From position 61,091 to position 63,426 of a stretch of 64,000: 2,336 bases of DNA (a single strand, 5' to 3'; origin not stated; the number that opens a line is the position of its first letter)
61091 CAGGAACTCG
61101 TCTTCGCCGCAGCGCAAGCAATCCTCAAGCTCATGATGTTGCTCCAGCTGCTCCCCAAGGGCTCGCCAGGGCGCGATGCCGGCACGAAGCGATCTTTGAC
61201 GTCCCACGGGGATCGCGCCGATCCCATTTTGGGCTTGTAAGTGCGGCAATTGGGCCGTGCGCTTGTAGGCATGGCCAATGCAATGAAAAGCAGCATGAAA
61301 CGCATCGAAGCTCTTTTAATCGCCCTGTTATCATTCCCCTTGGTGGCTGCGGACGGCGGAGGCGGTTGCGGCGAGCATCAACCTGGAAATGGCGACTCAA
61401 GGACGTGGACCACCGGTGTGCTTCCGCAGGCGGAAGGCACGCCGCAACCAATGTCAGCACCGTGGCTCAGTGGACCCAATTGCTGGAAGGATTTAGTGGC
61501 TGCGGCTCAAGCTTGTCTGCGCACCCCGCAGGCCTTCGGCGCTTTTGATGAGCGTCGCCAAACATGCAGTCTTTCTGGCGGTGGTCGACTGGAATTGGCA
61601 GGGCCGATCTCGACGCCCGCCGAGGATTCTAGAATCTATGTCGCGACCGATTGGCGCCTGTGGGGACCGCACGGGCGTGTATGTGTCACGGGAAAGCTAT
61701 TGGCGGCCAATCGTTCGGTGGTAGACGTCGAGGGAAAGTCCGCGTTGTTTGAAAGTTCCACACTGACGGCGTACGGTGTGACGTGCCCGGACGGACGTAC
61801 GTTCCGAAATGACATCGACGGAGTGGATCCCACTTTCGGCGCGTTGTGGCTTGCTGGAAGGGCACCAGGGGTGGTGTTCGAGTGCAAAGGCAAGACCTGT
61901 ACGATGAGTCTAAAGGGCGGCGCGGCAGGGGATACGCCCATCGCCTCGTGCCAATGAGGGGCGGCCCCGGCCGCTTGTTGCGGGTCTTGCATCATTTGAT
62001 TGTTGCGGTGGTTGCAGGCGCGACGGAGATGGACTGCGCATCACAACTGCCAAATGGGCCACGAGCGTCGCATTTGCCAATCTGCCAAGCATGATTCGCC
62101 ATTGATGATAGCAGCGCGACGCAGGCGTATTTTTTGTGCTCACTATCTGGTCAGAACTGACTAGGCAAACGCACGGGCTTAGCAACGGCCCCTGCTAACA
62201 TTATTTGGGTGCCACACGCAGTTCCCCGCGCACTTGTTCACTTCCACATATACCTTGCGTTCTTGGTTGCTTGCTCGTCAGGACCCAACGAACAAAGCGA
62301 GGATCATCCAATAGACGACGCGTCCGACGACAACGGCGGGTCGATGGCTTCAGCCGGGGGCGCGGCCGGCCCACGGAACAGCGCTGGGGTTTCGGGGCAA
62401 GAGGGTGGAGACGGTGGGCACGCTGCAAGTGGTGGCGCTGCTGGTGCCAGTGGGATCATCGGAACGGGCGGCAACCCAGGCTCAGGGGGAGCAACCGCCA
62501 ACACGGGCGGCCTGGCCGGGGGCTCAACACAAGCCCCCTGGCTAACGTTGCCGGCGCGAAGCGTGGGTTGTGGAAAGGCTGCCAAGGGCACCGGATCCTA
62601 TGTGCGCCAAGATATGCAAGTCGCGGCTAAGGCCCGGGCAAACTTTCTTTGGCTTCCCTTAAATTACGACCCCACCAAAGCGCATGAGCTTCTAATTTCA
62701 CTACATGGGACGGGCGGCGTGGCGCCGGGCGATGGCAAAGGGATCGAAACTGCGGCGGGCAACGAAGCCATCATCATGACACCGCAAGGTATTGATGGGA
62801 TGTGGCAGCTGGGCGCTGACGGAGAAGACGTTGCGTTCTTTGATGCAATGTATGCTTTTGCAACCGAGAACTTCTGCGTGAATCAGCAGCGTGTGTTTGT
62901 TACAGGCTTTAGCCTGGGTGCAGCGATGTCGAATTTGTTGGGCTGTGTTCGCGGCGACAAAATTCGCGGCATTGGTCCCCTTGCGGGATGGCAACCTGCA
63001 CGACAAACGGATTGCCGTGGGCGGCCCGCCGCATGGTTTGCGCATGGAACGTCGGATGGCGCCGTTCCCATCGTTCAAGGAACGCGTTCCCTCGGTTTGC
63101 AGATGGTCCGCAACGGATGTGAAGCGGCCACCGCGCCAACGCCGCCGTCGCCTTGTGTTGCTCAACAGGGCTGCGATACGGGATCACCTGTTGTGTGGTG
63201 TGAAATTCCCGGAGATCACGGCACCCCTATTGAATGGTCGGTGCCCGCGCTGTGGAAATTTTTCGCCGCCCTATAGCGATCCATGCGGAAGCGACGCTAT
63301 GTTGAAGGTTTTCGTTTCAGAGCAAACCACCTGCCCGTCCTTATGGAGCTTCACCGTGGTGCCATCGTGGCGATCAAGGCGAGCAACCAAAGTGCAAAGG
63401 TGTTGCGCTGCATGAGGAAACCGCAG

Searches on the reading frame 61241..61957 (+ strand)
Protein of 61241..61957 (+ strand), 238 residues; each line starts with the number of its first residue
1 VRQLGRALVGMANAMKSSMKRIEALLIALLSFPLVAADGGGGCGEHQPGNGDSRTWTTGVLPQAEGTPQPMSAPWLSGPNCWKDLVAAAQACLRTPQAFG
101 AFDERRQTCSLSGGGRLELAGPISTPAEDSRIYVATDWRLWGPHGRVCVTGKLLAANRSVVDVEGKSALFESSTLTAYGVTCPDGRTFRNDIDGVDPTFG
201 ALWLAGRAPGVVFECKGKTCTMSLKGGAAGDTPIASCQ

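Call 10: search_protein_families(library=pfam, proteins=[window:61241-61957:+], max_evalue=0.01)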
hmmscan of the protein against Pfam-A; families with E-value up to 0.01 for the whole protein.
window:61241-61957:+ (238 aa): 0 families

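Call 14: search_protein_families(library=ncbifam, proteins=[window:61241-61957:+], max_evalue=0.01)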
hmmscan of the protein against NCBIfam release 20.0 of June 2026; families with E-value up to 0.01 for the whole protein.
window:61241-61957:+ (238 aa): 0 families

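Call 20: find_encoding_contigs(protein=window:61283-61957:+, flank=10000, max_places=10)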
Protein window:61283-61957:+ (224 aa): 1 contig read that carries it; 1 place shown.
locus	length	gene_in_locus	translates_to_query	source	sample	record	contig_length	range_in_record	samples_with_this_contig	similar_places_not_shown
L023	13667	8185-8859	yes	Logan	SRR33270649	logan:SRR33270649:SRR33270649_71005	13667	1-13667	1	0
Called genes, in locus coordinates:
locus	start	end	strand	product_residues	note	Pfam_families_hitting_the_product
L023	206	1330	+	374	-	PF01839:FG-GAP (faint), PF13517:FG-GAP_3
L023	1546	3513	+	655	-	PF01839:FG-GAP (faint), PF13517:FG-GAP_3 (weak)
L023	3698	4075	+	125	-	PF20042:DUF6444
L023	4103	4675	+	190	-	-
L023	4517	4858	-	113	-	-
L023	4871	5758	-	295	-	PF05114:MbnB_TglH_ChrH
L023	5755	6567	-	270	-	-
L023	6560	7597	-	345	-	-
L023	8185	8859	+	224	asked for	-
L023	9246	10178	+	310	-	-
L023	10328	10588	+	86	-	-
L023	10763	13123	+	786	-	PF00801:PKD (weak), PF19872:DUF6345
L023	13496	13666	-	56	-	?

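Call 51: find_homologous_proteins(query=window:61283-61957:+, max_evalue=0.001)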
Query window:61283-61957:+ (224 aa): 2 proteins with E <= 0.001 among 2005 candidates.
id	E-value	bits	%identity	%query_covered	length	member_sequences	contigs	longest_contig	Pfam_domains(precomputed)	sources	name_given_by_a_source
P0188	8.8e-147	505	100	98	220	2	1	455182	-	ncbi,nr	ncbi:MAG: hypothetical protein SF187_07385 [Deltaproteobacteria bacterium]|nr:hypothetical protein [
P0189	2.7e-42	163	40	95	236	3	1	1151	-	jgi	jgi:hypothetical protein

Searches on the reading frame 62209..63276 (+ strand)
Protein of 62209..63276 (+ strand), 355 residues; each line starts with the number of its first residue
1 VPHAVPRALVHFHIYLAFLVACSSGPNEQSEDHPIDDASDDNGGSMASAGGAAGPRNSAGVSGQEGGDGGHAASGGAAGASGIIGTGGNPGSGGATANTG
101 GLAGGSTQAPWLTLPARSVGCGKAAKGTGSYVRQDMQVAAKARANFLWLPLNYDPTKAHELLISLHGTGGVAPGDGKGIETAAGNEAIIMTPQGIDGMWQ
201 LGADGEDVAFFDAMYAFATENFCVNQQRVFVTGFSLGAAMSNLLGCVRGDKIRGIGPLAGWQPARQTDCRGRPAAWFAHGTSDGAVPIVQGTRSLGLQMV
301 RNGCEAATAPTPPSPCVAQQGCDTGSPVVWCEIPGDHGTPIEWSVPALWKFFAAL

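Call 10: search_protein_families(library=pfam, proteins=[window:62209-63276:+], max_evalue=0.01)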
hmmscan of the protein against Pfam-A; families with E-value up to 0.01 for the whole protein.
window:62209-63276:+ (355 aa): 1 family
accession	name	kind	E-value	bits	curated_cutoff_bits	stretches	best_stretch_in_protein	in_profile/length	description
PF02230.22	Abhydrolase_2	-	0.00056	20.2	23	1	224-292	102-176/217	Phospholipase/Carboxylesterase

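Call 14: search_protein_families(library=ncbifam, proteins=[window:62209-63276:+], max_evalue=0.01)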
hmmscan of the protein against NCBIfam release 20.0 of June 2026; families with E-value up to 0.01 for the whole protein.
window:62209-63276:+ (355 aa): 2 families
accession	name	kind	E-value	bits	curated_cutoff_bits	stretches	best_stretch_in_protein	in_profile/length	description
NF050058.1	e_dPHAscl_type1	hypoth_equivalog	4.8e-15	55.8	150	1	139-270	4-147/276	extracellular catalytic domain type 1 short-chain-length polyhydroxyalkanoate depolymerase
TIGR01840.1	esterase_phb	subfamily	8.4e-06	25.4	107.85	1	213-268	82-136/213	PHB depolymerase family esterase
